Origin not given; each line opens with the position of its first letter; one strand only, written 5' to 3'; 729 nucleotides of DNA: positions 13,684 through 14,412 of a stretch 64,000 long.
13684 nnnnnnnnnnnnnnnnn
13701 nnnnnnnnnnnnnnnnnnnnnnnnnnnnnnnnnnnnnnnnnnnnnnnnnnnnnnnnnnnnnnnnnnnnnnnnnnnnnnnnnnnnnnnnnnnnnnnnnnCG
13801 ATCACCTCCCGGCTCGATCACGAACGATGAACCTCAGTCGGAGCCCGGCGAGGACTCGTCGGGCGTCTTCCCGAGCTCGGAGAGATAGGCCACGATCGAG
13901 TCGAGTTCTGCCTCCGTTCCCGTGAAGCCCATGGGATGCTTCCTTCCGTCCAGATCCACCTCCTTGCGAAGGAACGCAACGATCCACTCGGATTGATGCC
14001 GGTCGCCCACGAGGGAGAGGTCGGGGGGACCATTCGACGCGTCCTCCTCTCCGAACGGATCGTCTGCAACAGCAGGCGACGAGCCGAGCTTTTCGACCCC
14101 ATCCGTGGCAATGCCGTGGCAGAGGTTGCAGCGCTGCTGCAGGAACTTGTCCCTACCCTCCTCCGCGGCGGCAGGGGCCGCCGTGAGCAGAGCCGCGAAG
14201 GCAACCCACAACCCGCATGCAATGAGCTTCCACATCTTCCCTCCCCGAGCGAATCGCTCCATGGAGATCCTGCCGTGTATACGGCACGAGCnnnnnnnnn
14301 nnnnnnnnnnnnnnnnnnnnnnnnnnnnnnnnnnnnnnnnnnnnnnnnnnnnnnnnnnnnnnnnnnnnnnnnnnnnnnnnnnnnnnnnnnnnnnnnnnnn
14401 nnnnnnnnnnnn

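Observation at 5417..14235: MtrAB porin-cytochrome converging on a QrcABCD-like complex: a candidate self-contained trans-envelope electron conduit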

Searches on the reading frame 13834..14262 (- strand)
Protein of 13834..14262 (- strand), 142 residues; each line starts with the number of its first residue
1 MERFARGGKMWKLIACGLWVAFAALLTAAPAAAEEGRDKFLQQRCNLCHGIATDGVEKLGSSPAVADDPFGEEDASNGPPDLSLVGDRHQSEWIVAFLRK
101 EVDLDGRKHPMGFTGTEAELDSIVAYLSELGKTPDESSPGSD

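Call 3: search_protein_families(library=pfam, proteins=[window:13834-14262:-], max_evalue=0.01)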
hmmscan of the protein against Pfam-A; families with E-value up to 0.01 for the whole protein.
window:13834-14262:- (142 aa): 3 families
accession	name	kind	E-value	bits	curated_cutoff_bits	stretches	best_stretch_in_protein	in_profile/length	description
PF13442.11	Cytochrome_CBB3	-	2.8e-05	24.8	27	1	32-127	2-68/68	Cytochrome C oxidase, cbb3-type, subunit III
PF00034.26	Cytochrom_C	-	0.00014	23.6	21.3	1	33-130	1-89/90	Cytochrome c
PF02433.20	FixO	-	0.00082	19.4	29.6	0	35-99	52-123/219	Cytochrome C oxidase, mono-heme subunit/FixO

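Call 4: search_protein_families(library=ncbifam, proteins=[window:13834-14262:-], max_evalue=0.01)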
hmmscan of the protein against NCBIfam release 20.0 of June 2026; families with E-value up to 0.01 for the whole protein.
window:13834-14262:- (142 aa): 4 families
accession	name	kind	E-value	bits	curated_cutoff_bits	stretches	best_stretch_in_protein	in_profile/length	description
NF011055.0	PRK14487.1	subfamily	0.00025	20.6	218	0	34-99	57-129/212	cbb3-type cytochrome c oxidase subunit II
TIGR00781.1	ccoO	equivalog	0.00026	20.7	200.65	0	35-98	52-122/232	cytochrome-c oxidase, cbb3-type subunit II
NF011054.0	PRK14486.1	equivalog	0.0012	18.4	447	0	31-67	213-246/294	putative bifunctional cbb3-type cytochrome c oxidase subunit II/cytochrome c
NF050122.1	bc1_QcrC_actin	exception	0.0097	15.2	200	0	28-62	36-68/253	cytochrome bc1 complex diheme cytochrome c subunit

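Call 94: search_solved_structures(query=window:13834-14262:-, max_evalue=1)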
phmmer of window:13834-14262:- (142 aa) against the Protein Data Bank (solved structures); distinct sequences matched with E-value up to 1: 8.
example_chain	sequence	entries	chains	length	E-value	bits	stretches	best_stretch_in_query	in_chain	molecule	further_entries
6xkw_o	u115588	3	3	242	0.00062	23.1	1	35-99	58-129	Cytochrome c oxidase, Cbb3-type, subunit II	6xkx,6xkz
9g83_u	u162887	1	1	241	0.0011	22.3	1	35-96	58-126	Cytochrome c oxidase, cbb3-type, subunit II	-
3mk7_B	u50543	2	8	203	0.024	17.9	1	33-98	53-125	Cytochrome c oxidase, cbb3-type, subunit O | Cbb3-type cytochrome c oxidase subunit II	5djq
9g6b_B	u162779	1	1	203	0.032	17.5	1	32-98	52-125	Cbb3-type cytochrome c oxidase subunit II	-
8smr_F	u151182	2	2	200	0.12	15.6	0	32-98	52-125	Cbb3-type Cytochrome C oxidase subunit II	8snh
2yev_B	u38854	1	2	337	0.14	15.4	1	23-54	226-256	CYTOCHROME C OXIDASE SUBUNIT 2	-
6qvm_A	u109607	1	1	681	0.71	13.1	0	17-53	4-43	Multiheme cytochrome cf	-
6kls_C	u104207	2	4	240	0.73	13.1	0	31-59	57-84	Cytochrome c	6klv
